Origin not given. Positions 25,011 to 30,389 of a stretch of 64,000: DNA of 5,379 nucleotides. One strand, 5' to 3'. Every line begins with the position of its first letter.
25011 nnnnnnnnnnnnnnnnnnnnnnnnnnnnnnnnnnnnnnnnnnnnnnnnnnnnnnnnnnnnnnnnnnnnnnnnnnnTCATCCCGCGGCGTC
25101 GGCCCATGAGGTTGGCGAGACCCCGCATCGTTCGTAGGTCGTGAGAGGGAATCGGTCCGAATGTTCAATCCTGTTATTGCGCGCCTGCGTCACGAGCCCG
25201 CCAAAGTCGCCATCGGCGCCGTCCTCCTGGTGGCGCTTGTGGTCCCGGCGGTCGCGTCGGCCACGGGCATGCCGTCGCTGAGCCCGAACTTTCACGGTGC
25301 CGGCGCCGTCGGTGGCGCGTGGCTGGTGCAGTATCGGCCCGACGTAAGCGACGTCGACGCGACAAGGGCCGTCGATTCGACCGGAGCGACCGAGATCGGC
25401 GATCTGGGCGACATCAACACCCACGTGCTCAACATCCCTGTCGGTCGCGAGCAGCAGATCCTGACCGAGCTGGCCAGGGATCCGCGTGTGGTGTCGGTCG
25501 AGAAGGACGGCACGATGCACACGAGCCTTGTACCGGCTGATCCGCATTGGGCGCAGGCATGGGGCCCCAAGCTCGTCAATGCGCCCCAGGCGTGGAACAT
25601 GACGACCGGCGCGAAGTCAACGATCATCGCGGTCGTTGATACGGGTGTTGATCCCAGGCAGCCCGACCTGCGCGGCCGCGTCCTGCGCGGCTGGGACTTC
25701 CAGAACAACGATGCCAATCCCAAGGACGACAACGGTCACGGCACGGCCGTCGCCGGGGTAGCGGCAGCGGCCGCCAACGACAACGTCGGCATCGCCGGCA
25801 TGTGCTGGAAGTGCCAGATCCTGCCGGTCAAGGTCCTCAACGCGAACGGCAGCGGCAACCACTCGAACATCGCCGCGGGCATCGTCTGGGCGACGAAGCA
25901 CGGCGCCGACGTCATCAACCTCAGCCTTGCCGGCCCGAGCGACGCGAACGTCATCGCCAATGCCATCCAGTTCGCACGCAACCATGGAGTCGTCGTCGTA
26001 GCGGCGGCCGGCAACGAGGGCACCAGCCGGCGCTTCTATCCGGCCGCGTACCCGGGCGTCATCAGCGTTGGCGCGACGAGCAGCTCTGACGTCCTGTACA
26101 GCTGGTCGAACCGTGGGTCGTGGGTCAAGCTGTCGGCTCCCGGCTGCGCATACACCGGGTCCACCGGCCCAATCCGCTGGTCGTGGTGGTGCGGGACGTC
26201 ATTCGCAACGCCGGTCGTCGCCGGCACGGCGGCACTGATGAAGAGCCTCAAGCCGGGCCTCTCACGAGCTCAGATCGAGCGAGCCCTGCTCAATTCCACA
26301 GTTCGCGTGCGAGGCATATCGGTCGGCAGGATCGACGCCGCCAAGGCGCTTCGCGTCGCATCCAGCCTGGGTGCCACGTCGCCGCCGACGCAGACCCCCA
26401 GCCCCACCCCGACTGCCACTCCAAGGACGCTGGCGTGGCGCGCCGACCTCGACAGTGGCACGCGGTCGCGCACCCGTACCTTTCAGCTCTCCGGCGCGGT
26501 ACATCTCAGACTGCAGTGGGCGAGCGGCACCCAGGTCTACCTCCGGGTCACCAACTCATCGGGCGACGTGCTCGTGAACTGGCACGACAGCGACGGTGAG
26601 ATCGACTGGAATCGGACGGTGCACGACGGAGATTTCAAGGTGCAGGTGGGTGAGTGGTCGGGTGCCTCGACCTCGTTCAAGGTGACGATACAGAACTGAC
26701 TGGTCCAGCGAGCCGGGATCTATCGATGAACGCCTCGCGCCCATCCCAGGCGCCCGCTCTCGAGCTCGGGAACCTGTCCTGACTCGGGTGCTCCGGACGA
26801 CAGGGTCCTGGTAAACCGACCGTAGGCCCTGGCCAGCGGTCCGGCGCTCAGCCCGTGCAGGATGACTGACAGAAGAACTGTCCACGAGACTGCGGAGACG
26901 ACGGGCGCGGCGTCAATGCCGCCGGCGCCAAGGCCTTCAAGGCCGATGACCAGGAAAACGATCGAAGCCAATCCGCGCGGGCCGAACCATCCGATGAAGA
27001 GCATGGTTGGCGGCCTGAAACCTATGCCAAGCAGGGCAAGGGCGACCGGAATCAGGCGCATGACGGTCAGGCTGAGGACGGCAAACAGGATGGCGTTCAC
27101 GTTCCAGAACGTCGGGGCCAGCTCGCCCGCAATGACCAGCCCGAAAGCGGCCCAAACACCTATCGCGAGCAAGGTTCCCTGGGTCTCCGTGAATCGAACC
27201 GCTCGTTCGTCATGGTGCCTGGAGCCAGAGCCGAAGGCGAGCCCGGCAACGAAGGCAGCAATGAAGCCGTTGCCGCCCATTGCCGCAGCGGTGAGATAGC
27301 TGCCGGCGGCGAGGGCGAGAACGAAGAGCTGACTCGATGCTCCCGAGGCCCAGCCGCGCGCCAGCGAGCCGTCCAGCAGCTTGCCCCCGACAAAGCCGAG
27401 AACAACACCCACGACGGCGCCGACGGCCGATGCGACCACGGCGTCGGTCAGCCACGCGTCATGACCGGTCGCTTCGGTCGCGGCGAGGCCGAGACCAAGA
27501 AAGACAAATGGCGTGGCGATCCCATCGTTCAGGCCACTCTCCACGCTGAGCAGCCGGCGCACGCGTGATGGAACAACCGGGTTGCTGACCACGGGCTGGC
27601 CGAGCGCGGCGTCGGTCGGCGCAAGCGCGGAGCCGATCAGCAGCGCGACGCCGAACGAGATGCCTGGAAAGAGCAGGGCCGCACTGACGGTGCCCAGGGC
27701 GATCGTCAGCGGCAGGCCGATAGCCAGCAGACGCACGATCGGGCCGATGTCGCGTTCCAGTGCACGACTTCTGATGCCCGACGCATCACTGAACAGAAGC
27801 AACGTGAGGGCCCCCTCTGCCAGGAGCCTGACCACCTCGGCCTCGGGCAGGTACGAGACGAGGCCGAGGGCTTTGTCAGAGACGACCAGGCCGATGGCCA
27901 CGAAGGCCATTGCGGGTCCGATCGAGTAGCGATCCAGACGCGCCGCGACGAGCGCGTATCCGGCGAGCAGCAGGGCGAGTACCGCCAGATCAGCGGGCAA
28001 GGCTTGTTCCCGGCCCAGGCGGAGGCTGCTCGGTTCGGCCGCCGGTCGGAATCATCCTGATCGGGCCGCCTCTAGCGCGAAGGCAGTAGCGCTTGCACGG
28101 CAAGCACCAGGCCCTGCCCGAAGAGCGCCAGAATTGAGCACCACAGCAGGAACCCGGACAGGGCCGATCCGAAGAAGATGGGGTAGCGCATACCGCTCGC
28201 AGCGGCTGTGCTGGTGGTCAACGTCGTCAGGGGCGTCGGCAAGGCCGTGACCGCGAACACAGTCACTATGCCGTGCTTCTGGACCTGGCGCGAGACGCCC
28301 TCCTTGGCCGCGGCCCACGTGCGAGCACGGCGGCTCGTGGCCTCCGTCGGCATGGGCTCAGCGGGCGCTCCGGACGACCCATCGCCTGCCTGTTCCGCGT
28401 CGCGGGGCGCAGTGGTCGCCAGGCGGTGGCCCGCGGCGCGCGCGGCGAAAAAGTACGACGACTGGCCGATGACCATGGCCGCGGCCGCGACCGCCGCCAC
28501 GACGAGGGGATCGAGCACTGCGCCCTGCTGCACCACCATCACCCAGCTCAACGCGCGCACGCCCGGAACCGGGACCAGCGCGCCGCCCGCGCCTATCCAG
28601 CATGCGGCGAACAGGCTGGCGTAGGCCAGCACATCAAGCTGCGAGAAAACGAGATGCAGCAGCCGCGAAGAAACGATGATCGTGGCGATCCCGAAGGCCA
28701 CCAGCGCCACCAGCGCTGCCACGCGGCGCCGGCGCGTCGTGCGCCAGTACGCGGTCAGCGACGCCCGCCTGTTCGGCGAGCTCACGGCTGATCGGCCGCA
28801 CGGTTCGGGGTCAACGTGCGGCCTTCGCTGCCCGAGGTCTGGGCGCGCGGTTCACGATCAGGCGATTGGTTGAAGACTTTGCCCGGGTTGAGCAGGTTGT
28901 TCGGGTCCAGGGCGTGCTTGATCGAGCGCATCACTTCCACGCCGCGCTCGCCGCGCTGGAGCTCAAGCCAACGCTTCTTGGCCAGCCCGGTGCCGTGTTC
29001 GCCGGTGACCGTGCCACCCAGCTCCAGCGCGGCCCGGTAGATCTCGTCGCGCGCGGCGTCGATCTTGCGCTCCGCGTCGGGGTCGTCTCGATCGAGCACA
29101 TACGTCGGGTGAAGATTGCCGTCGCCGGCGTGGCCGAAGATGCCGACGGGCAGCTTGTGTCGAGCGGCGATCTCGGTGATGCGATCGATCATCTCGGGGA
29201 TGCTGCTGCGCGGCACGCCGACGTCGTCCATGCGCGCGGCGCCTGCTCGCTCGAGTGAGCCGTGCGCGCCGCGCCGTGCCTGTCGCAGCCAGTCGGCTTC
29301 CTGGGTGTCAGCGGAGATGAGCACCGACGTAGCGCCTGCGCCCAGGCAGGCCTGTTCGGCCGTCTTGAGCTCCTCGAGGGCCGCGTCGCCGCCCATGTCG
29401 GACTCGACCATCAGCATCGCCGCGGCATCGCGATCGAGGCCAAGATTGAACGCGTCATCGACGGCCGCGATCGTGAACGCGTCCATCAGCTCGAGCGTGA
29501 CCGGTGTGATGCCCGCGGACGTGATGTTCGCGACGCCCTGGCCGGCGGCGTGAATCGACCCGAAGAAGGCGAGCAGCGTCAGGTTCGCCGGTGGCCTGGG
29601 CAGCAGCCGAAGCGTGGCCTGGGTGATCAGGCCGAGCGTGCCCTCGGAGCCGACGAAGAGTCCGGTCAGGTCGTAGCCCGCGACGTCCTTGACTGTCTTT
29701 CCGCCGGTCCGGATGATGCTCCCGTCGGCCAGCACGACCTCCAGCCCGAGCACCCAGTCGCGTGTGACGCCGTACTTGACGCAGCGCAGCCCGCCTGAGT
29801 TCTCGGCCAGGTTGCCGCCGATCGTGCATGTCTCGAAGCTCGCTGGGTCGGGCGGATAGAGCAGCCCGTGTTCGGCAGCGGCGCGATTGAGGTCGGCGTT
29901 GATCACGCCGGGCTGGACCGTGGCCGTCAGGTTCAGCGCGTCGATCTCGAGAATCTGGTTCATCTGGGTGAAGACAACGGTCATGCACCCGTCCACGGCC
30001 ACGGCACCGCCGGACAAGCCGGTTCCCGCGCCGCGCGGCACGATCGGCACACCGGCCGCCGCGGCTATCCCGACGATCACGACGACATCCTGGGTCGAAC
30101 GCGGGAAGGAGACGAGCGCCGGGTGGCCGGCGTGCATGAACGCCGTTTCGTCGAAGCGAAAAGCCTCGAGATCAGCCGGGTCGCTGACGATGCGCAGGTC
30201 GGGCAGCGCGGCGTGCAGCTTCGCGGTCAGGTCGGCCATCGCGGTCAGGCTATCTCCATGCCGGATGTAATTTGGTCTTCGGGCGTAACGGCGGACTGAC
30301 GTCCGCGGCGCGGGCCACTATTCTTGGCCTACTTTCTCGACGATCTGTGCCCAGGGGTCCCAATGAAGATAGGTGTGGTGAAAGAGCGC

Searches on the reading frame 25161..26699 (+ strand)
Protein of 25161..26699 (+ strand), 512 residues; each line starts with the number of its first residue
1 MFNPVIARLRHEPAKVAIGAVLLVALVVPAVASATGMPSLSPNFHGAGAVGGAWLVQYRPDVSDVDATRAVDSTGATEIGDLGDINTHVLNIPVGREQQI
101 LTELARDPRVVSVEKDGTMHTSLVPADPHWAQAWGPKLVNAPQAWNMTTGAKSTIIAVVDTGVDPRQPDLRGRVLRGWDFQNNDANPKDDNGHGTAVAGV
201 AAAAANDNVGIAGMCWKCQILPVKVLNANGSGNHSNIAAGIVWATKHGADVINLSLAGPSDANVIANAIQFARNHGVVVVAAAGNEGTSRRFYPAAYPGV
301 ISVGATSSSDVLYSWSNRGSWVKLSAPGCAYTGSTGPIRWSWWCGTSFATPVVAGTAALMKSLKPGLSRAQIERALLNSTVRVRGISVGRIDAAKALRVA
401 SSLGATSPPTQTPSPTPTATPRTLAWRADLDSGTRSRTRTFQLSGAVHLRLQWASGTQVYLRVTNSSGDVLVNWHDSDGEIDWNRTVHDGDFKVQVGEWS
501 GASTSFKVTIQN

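Call 59: search_protein_families(library=pfam, proteins=[window:25161-26699:+], max_evalue=0.00001)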
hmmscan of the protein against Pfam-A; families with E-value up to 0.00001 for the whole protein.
window:25161-26699:+ (512 aa): 1 family
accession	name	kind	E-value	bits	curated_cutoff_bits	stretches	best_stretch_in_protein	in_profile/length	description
PF00082.27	Peptidase_S8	-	1.1e-53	182.9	21.8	1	152-380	2-273/288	Subtilase family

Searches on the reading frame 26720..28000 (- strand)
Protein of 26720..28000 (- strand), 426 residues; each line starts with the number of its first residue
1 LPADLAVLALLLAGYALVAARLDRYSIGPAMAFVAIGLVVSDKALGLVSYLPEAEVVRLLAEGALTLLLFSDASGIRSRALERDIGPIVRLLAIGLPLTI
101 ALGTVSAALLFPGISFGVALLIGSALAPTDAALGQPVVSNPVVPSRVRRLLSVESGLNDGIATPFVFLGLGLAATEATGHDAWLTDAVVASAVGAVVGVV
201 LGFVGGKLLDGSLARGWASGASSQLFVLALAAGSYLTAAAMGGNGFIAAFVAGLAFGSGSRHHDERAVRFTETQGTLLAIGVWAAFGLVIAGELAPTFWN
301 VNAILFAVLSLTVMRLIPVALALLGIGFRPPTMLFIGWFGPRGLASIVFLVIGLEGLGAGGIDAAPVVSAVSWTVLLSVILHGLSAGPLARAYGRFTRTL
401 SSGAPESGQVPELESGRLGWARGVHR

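Call 60: search_protein_families(library=pfam, proteins=[window:26720-28000:-], max_evalue=0.00001)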
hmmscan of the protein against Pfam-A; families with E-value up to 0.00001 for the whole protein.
window:26720-28000:- (426 aa): 1 family
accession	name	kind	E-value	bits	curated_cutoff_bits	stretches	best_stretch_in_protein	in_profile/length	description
PF00999.27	Na_H_Exchanger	-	1.2e-42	146.6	26.2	1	10-391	4-374/375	Sodium/hydrogen exchanger, transmembrane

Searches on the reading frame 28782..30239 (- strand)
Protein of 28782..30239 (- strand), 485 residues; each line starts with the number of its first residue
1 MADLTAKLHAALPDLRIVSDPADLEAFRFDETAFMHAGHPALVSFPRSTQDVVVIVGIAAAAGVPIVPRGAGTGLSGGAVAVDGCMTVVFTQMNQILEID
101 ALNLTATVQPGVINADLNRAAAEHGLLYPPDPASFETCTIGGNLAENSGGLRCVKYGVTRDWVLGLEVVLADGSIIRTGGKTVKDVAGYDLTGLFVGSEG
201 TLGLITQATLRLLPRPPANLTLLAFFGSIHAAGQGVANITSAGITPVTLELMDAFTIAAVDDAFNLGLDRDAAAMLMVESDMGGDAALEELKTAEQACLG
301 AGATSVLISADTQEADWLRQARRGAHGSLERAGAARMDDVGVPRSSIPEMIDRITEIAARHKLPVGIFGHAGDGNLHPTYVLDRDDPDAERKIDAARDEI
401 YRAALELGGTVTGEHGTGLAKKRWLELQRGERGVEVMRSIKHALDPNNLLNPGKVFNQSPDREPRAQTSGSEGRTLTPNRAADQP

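Call 59: search_protein_families(library=pfam, proteins=[window:28782-30239:-], max_evalue=0.00001)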
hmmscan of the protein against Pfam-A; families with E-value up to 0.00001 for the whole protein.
window:28782-30239:- (485 aa): 2 families
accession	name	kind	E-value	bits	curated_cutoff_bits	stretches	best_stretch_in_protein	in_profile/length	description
PF02913.24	FAD-oxidase_C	-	1e-63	215.8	21.2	1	216-455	2-248/248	FAD linked oxidases, C-terminal domain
PF01565.28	FAD_binding_4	-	6.8e-45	152.6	26.4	1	40-179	1-139/139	FAD binding domain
